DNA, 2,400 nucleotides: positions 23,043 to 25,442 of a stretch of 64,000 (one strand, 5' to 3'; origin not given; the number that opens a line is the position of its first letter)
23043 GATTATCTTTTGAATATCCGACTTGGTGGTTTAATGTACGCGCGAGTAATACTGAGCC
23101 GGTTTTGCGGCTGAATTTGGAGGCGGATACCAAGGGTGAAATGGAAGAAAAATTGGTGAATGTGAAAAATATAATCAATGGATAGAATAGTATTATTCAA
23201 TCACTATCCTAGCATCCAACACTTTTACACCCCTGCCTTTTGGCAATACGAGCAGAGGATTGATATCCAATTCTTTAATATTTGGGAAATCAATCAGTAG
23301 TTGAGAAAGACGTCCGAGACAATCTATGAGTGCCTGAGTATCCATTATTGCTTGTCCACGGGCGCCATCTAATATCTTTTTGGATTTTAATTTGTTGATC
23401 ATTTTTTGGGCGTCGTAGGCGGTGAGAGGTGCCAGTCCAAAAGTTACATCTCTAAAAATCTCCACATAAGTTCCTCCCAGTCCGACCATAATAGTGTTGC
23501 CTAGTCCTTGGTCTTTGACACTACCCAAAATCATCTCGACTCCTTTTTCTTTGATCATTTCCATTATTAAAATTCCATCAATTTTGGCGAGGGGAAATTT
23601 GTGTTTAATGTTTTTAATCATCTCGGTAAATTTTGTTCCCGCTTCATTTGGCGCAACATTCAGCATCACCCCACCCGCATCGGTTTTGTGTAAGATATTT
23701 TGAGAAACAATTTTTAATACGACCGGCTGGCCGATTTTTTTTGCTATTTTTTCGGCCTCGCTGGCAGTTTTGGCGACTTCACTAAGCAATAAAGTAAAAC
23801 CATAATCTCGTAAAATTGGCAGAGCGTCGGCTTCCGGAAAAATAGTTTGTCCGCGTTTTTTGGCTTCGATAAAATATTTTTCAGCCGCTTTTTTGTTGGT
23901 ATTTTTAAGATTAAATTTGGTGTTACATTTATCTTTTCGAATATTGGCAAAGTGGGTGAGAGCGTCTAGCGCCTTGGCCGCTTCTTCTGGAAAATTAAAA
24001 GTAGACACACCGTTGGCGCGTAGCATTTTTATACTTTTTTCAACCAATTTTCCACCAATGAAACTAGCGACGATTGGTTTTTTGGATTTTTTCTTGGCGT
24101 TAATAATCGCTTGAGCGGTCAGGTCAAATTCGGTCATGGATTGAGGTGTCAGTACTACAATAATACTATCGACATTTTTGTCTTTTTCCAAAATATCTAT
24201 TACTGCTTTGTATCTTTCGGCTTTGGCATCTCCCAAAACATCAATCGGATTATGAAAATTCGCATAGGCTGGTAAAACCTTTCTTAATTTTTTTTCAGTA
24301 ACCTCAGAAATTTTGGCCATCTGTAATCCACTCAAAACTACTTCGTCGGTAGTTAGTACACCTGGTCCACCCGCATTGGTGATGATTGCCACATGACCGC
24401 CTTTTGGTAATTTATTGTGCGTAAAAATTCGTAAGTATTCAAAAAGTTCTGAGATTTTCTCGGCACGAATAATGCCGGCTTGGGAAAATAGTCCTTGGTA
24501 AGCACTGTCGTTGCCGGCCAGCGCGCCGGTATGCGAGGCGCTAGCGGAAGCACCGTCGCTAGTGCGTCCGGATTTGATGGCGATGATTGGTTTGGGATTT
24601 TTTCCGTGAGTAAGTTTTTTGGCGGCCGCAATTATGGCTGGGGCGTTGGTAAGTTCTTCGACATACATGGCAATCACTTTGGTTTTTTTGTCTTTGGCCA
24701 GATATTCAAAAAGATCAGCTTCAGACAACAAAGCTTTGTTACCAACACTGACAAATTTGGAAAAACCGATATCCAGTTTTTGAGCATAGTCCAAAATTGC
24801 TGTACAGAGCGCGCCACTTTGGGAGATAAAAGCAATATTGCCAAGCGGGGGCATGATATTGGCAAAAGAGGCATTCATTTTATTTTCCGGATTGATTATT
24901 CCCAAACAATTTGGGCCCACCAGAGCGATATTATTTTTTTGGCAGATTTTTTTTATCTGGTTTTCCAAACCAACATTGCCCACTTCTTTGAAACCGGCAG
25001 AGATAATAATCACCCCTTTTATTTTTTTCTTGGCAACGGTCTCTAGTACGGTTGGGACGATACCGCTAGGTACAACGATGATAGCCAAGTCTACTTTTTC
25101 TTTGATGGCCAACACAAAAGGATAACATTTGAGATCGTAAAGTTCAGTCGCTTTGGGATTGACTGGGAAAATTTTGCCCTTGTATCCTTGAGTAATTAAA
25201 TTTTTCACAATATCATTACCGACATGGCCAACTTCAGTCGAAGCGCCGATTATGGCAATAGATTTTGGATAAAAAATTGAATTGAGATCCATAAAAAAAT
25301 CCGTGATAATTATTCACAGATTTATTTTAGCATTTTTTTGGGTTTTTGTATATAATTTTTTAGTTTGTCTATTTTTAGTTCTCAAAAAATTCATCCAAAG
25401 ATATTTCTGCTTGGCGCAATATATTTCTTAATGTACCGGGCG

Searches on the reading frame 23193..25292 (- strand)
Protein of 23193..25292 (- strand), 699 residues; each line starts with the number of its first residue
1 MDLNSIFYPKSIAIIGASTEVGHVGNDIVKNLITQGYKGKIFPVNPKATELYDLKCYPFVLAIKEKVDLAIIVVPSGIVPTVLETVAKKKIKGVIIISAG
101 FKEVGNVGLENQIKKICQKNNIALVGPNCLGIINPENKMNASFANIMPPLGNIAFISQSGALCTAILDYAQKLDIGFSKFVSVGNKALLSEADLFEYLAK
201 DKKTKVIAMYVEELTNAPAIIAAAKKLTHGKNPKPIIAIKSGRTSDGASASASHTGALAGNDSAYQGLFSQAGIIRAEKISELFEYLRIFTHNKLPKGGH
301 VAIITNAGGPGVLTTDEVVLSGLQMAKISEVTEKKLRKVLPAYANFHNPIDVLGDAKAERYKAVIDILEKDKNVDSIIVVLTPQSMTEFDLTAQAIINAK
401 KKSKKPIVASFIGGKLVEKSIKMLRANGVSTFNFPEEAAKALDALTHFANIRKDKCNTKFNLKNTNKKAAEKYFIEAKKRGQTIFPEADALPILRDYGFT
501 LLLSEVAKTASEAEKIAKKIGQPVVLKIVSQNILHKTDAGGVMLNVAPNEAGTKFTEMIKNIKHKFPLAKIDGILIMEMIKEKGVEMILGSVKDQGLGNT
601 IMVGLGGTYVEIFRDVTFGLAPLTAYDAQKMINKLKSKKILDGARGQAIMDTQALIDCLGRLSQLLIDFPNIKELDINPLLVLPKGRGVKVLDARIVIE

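Call 14: search_protein_families(library=pfam, proteins=[window:23193-25292:-], max_evalue=0.001)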
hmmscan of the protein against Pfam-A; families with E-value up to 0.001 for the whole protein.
window:23193-25292:- (699 aa): 7 families
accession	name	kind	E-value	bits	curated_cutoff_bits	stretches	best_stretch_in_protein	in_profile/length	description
PF13549.11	ATP-grasp_5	-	5.3e-69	232.4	27.6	1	477-698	2-221/221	ATP-grasp domain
PF13607.11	Succ_CoA_lig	-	3.6e-49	166.5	27.4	1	151-290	2-138/138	Succinyl-CoA ligase like flavodoxin domain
PF13380.12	CoA_binding_2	-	9.3e-23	81.3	22.8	1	10-134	1-115/116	CoA binding domain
PF19045.5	Ligase_CoA_2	-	2.2e-15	57.5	23.7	1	301-441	1-146/162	Ligase-CoA domain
PF02629.25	CoA_binding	-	1.3e-13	51.9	22.3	1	9-100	3-97/97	CoA binding domain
PF00549.24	Ligase_CoA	-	8.3e-10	39.3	24.5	0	156-258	1-107/128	CoA-ligase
PF08442.15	ATP-grasp_2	-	0.00088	19.4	29.5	0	489-680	6-200/202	ATP-grasp domain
